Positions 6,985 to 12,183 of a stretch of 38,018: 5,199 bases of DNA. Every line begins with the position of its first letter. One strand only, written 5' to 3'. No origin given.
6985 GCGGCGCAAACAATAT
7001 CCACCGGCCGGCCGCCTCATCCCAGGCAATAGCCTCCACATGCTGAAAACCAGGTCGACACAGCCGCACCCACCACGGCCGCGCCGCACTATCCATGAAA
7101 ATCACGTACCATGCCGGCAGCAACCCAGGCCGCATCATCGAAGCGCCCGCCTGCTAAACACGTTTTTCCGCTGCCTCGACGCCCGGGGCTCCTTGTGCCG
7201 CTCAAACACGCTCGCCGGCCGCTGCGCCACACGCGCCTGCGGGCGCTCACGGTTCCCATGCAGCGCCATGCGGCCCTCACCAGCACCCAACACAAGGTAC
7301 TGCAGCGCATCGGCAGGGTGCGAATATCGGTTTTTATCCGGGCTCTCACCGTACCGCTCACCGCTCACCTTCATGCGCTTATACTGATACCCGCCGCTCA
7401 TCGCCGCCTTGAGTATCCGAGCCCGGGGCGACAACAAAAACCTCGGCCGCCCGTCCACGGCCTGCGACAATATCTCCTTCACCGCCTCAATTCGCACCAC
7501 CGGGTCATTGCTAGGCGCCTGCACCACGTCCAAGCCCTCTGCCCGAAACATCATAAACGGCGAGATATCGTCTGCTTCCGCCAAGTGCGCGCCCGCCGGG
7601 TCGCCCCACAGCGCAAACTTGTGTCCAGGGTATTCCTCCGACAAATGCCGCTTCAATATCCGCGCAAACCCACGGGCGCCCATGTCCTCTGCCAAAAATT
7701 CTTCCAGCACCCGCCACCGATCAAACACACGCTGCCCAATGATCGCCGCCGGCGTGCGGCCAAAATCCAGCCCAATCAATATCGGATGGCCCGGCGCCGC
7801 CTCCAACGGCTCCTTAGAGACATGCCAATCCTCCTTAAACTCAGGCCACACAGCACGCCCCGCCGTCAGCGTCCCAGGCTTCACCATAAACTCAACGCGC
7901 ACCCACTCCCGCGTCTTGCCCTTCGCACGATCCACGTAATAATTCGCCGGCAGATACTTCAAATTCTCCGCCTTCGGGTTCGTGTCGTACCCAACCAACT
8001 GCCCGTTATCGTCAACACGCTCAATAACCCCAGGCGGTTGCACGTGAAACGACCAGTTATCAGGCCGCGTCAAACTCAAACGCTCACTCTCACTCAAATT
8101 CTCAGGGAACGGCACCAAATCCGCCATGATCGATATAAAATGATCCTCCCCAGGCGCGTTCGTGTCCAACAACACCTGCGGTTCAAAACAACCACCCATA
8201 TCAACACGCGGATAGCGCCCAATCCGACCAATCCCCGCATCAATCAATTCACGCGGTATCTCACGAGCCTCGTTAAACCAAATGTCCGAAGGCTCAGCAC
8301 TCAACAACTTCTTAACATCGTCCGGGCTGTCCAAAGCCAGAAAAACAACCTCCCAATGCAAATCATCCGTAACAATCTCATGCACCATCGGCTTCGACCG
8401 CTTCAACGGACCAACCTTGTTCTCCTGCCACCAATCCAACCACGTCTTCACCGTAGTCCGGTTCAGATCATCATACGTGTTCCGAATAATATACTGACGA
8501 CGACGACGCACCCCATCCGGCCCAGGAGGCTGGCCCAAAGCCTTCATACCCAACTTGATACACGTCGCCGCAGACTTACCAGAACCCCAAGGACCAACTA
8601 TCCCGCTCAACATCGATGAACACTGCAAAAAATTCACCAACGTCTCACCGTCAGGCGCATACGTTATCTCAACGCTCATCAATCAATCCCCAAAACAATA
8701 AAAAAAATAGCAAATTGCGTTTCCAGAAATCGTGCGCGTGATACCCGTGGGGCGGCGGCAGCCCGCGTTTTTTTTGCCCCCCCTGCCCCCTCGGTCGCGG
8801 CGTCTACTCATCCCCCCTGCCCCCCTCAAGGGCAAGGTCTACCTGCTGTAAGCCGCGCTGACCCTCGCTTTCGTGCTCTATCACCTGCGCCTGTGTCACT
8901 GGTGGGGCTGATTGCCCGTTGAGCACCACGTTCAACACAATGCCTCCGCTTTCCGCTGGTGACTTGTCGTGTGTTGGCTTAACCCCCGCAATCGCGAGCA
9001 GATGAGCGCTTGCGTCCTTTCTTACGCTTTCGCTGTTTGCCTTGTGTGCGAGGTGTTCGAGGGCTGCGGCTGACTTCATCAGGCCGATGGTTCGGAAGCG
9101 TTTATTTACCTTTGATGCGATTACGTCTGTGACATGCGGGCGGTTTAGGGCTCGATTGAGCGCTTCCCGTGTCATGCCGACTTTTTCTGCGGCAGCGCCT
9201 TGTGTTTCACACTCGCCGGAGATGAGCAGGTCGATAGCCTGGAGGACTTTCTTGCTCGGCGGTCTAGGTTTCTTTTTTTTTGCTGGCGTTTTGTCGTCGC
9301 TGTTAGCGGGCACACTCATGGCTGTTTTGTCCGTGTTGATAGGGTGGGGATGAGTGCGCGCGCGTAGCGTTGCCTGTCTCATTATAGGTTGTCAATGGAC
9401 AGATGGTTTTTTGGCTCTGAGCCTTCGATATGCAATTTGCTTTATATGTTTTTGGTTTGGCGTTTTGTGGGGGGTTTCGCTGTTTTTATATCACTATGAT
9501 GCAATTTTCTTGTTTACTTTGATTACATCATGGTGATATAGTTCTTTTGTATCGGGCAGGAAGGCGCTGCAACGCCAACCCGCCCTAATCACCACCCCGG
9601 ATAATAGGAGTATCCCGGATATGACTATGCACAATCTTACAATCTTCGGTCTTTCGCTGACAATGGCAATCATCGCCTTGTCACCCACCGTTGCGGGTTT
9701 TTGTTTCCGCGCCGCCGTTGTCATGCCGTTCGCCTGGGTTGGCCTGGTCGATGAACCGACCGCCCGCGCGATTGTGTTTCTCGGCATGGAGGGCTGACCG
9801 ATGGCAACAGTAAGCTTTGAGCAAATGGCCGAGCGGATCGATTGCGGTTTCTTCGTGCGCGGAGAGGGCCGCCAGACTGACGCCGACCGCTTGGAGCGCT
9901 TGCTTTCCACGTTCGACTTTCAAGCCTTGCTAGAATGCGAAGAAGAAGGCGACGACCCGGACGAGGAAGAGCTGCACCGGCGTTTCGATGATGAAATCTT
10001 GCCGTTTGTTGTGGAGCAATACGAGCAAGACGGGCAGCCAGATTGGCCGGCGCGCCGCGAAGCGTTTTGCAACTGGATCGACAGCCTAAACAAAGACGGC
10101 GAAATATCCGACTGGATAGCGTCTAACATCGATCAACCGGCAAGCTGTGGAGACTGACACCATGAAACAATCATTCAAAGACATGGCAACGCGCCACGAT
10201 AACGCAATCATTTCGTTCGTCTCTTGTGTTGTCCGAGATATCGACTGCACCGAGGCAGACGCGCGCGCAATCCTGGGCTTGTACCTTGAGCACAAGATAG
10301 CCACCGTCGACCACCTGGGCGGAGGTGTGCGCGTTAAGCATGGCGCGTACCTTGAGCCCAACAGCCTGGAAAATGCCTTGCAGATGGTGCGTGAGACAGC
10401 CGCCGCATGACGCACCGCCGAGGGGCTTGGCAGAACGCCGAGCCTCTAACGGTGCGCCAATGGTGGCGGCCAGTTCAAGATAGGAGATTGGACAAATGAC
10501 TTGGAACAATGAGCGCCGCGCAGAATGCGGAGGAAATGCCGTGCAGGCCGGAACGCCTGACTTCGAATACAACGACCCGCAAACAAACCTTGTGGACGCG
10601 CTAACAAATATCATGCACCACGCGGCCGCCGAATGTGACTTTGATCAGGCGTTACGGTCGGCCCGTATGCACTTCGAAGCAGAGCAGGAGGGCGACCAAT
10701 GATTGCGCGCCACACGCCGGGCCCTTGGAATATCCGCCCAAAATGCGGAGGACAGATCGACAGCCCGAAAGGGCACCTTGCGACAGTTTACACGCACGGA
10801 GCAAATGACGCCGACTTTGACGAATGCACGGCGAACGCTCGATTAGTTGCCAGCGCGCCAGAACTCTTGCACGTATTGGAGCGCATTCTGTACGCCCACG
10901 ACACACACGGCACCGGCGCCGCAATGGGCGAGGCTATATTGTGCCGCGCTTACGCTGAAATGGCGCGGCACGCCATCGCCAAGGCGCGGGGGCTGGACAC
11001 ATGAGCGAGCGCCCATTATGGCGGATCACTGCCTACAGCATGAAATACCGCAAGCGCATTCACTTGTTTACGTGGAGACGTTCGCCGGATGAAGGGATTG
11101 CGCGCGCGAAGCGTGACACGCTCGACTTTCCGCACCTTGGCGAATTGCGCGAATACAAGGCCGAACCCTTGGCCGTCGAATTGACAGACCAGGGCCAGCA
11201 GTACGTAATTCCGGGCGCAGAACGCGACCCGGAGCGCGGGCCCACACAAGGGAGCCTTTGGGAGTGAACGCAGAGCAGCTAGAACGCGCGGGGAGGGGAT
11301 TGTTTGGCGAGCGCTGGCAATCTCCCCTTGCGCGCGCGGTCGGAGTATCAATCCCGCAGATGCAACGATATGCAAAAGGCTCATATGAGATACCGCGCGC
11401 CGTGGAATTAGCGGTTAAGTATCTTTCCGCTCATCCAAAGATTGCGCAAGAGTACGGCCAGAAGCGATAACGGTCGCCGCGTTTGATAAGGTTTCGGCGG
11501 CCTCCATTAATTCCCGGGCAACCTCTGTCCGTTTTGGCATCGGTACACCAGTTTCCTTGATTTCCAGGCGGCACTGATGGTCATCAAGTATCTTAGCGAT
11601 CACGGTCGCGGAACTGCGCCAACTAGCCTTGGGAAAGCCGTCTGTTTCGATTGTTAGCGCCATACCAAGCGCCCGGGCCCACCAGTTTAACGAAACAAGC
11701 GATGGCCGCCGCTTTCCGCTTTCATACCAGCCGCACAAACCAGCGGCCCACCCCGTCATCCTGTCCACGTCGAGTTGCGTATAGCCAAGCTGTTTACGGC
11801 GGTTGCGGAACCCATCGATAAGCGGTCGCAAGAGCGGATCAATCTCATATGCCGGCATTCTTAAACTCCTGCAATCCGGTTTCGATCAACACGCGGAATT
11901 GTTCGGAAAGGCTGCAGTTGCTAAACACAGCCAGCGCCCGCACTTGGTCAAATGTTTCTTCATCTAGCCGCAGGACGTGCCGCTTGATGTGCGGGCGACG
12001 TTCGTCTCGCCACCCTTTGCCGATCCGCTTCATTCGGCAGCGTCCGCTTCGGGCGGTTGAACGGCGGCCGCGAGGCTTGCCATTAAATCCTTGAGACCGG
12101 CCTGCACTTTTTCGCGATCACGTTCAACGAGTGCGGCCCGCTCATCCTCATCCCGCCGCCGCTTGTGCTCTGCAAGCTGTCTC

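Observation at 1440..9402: Exact 12-mer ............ repeated upstream of late genes, always on the late-gene strand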

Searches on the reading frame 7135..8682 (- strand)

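Call 7: search_protein_families(library=phrogs, proteins=[window:7135-8682:-], max_evalue=0.001)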
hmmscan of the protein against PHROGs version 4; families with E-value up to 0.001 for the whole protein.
window:7135-8682:- (515 aa): 1 family
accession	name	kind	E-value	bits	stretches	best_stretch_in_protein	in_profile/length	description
phrog_2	-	head and packaging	1.6e-24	87.8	1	29-482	283-607/807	terminase large subunit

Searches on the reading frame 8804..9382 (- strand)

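Call 7: search_protein_families(library=phrogs, proteins=[window:8804-9382:-], max_evalue=0.001)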
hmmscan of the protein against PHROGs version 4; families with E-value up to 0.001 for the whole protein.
window:8804-9382:- (192 aa): 1 family
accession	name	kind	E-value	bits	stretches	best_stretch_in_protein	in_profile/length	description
phrog_2538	-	head and packaging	1.2e-10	42.5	1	42-138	3-97/129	terminase small subunit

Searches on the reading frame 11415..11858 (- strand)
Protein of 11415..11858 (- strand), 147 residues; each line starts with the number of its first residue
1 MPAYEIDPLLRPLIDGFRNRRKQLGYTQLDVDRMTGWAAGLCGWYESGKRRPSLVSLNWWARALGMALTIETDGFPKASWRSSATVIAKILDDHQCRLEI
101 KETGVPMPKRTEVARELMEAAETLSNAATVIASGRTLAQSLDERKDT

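Call 8: search_protein_families(library=phrogs, proteins=[window:11415-11858:-], max_evalue=0.001)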
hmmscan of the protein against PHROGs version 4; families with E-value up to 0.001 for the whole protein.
window:11415-11858:- (147 aa): 0 families

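Call 13: search_protein_families(library=pfam, proteins=[window:11415-11858:-], max_evalue=0.01)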
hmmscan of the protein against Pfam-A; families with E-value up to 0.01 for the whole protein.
window:11415-11858:- (147 aa): 2 families
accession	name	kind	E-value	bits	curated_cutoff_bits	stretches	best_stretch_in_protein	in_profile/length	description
PF13560.12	HTH_31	-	3.8e-05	24.4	27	1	18-66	7-56/64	Helix-turn-helix domain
PF01381.28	HTH_3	-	4.1e-05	24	23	1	18-66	2-50/55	Helix-turn-helix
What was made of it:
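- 11415..11858 (-): Candidate trans factor (weak): a 147-aa XRE-type helix-turn-helix protein, the last gene of the early rightward operon. This is the position that Q holds in lambda. Pfam HTH_3 (call 13).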

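Call 43: find_homologous_proteins(query=window:11415-11858:-, max_evalue=0.001)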
Query window:11415-11858:- (147 aa): 1 proteins with E <= 0.001 among 50 candidates.
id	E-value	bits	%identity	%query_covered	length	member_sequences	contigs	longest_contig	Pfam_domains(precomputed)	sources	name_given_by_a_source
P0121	7.1e-93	326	100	100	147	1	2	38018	-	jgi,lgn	jgi:transcriptional regulator with XRE-family HTH domain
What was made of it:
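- Tried and rejected: It found only the protein itself (call 43).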

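Call 52: search_protein_representatives(protein=window:11415-11858:-)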
Query: 147 residues. Proteins with E-value up to 0.001 (for the whole library): 102; up to 1e-10: 3; up to 1e-30: 1. The best 102 are listed.
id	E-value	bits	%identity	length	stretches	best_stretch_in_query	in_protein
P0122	3.7e-31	124.4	44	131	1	4-125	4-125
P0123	1.8e-30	122.2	49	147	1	2-133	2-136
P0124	3.3e-11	59.7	38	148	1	7-131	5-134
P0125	4.0e-10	56.2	46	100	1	8-79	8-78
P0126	7.1e-10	55.4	33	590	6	15-68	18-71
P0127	1.1e-09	54.8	47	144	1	10-71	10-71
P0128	1.4e-09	54.4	36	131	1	7-131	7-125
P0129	2.1e-09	53.9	39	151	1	12-101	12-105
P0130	6.1e-09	52.4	42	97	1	3-82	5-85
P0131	9.5e-09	51.7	44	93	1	5-75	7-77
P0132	1.3e-08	51.3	40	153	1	12-78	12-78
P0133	1.3e-08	51.3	36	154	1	10-106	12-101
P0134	8.4e-08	48.7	41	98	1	6-81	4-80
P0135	2.0e-07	47.5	32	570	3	11-77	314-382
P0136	2.0e-07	47.4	35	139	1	12-106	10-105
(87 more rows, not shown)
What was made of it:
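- Tried and rejected: The exhaustive search showed a rare family, with 3 hits below 1e-10 (call 52).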

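Call 56: find_related_loci(query=A4, collection=metagenome_contigs, flank=10000)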
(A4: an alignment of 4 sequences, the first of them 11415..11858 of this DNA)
Query A4 (147 aa) in metagenome_contigs; peptide patterns used: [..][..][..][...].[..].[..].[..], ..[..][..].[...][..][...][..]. (x = any residue, [..] = any of these).
99 stretches matched a pattern; 6 encode a relative of the query (tblastn E <= 1e-3); 6 distinct loci.
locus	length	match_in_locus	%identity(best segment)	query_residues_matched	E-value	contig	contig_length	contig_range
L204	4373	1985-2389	48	1-132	2e-37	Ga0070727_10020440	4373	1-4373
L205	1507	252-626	44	1-125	6e-37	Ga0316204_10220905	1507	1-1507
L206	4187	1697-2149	39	1-146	5e-29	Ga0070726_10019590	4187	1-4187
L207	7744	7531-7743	55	1-71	6e-23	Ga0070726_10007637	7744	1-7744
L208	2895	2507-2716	46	9-79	5e-16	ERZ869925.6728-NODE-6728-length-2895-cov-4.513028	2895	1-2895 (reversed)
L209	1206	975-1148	45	13-70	3e-12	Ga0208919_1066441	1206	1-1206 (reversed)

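Call 60: search_protein_families(library=phrogs, proteins=[window:11415-11858:-], max_evalue=0.01)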
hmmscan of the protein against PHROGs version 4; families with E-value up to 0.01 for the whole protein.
window:11415-11858:- (147 aa): 0 families

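Call 62: search_solved_structures(query=A3, max_evalue=1)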
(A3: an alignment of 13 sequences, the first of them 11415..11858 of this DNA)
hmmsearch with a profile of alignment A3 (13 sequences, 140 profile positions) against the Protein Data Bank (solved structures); distinct sequences matched with E-value up to 1: 35.
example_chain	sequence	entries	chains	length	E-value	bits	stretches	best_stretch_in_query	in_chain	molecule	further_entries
6lty_A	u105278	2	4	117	4.6e-06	30.2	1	14-73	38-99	Putative antitoxin HigA3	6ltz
8bny_A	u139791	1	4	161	1.7e-05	28.3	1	16-121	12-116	Immunity repressor protein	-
8tac_A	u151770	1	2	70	1.8e-05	28.3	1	10-53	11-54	DBP48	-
1y7y_A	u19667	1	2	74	6.1e-05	26.6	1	15-66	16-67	C.AhdI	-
6af3_B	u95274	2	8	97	0.00025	24.6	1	12-71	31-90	HigA antitoxin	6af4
8c8i_D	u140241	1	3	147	0.0011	22.4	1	8-68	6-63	Orf20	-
7pwj_CCC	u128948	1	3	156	0.0012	22.4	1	8-67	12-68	Orf20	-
7dlv_D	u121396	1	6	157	0.0012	22.4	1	8-67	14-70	Orf20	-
6h49_A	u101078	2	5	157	0.0012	22.3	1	8-67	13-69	Orf20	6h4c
8p8o_H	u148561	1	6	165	0.0013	22.2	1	8-67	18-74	Orf20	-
7pwx_CCC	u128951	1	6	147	0.0015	22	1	13-68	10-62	Orf20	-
2b5a_A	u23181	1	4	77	0.0024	21.4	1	16-65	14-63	C.BclI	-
28tn_A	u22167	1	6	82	0.0025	21.3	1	16-56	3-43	lambda repressor-like protein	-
2ef8_A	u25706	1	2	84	0.0084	19.6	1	7-52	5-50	Putative transcription factor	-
6jq1_A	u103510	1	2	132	0.01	19.4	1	15-66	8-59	Transcriptional regulator, XRE family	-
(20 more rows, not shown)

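Call 65: predict_structure(protein=window:11415-11858:-)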
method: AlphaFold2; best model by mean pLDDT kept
length: 147 residues; sequences in the alignment: 1
mean_pLDDT: 48.9   pTM: 0.36
mean pLDDT of the five models: 48.9, 42.9, 42.0, 39.5, 38.8
residues with pLDDT >= 90: 0; 70-90: 0; 50-70: 71; < 50: 76
segments of 3 or more residues with pLDDT < 50: 1-7, 45-59, 62-67, 69-84, 93-96, 104-111, 130-134
pLDDT, mean of each block of 10 residues (from residue 1): 43 56 57 52 44 46 47 36 49 51 50 53 52 48 49
secondary structure, 60 per line:
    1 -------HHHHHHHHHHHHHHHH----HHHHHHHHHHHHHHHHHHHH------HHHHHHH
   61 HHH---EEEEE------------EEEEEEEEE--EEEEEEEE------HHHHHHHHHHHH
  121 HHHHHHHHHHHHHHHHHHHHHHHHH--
elements in order: H8-23 H28-47 H54-63 E67-71 E84-92 E95-102 H109-145
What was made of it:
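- Tried and rejected: It was poor (pLDDT 49, call 65), so no fold search was run.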

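Call 85: find_homologous_proteins(query=A3, max_evalue=0.00001)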
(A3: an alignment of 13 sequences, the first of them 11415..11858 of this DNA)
Query A3 (13 sequences) (147 aa, profile of the alignment): 11 proteins with E <= 0.00001 among 4815 candidates.
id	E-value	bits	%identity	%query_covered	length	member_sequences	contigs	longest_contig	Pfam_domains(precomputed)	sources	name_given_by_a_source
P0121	2.9e-43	165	100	100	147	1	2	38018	-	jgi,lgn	jgi:transcriptional regulator with XRE-family HTH domain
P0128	1.4e-37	147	33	89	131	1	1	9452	PF12844.14,PF01381.29,PF13560.13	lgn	-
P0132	3.6e-37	146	41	46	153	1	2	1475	-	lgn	-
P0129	9.7e-37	144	38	61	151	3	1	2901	PF01371.26,PF01381.29,PF13560.13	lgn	-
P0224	4.3e-35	139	39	49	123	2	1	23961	-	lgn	-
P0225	1.9e-31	127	47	49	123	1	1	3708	-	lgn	-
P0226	4.7e-30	123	42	47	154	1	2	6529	PF01381.29,PF13560.13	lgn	-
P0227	2.6e-18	85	43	46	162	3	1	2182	PF01381.29,PF13560.13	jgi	-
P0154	2.8e-14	71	46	40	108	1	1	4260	-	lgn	-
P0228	2.3e-7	49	40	36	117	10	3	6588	PF12844.14,PF01381.29,PF13560.13,PF13443.13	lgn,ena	-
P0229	4.3e-7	48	33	31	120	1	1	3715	PF12844.14,PF01381.29,PF13560.13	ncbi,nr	ncbi:MAG: helix-turn-helix transcriptional regulator [Lachnospiraceae bacterium]|nr:helix-turn-helix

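Call 86: find_encoding_contigs(protein=P0128, flank=10000, max_places=2)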
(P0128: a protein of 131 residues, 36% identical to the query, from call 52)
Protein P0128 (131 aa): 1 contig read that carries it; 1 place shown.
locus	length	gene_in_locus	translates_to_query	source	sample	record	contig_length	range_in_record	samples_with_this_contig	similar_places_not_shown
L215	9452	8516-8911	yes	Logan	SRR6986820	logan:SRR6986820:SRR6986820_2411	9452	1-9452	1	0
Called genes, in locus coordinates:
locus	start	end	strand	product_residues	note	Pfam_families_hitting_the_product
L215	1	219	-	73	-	?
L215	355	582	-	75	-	-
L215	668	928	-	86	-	-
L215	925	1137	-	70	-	-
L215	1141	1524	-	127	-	-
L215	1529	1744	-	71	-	-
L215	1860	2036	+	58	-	PF21983:NikA-like (weak)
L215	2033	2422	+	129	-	-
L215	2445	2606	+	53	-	-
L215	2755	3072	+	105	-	PF06356:DUF1064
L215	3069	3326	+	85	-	-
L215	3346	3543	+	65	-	-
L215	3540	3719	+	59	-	-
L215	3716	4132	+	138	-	-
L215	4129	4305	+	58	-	-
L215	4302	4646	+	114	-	-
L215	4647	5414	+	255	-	-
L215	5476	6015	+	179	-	-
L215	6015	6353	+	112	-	-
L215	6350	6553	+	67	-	-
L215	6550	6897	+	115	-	-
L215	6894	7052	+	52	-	PF07750:GcrA (weak)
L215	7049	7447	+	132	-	-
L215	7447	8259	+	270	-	-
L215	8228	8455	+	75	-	-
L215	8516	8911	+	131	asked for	PF01381:HTH_3, PF12844:HTH_19 (weak), PF13560:HTH_31 (weak)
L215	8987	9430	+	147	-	-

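Call 87: find_encoding_contigs(protein=P0226, flank=10000, max_places=2)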
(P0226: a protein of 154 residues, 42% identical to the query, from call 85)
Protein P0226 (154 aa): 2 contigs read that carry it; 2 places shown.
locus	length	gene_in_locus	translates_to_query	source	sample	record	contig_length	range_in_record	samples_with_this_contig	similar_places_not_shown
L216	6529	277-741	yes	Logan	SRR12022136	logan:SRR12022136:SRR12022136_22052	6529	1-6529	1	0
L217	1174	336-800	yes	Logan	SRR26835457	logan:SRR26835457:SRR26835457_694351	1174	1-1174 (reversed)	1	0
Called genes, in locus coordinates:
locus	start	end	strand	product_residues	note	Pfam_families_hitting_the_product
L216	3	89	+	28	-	?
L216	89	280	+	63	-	-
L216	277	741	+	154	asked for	PF13560:HTH_31 (faint), PF01381:HTH_3 (weak)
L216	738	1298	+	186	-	-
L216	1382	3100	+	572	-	-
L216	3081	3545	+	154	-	-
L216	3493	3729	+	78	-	-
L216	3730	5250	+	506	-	PF12236:Head-tail_con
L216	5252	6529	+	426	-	?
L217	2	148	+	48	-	?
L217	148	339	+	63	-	-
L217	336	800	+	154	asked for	PF13560:HTH_31 (faint), PF01381:HTH_3 (weak)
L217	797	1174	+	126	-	?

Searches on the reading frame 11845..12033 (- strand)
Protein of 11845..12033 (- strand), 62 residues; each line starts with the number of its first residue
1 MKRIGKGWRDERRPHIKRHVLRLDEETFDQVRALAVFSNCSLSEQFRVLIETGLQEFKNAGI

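Call 13: search_protein_families(library=pfam, proteins=[window:11845-12033:-], max_evalue=0.01)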
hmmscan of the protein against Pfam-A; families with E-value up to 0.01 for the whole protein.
window:11845-12033:- (62 aa): 0 families

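Call 60: search_protein_families(library=phrogs, proteins=[window:11845-12033:-], max_evalue=0.01)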
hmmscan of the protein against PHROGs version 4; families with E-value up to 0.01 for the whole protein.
window:11845-12033:- (62 aa): 0 families
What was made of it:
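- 11845..12033 (-): Alternative candidate (weaker): a 62-aa ORF that looks like a ribbon-helix-helix protein by eye. It is not orthologous to the ORF at this place in L204 and L206. No Pfam or PHROG match (calls 13, 60).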
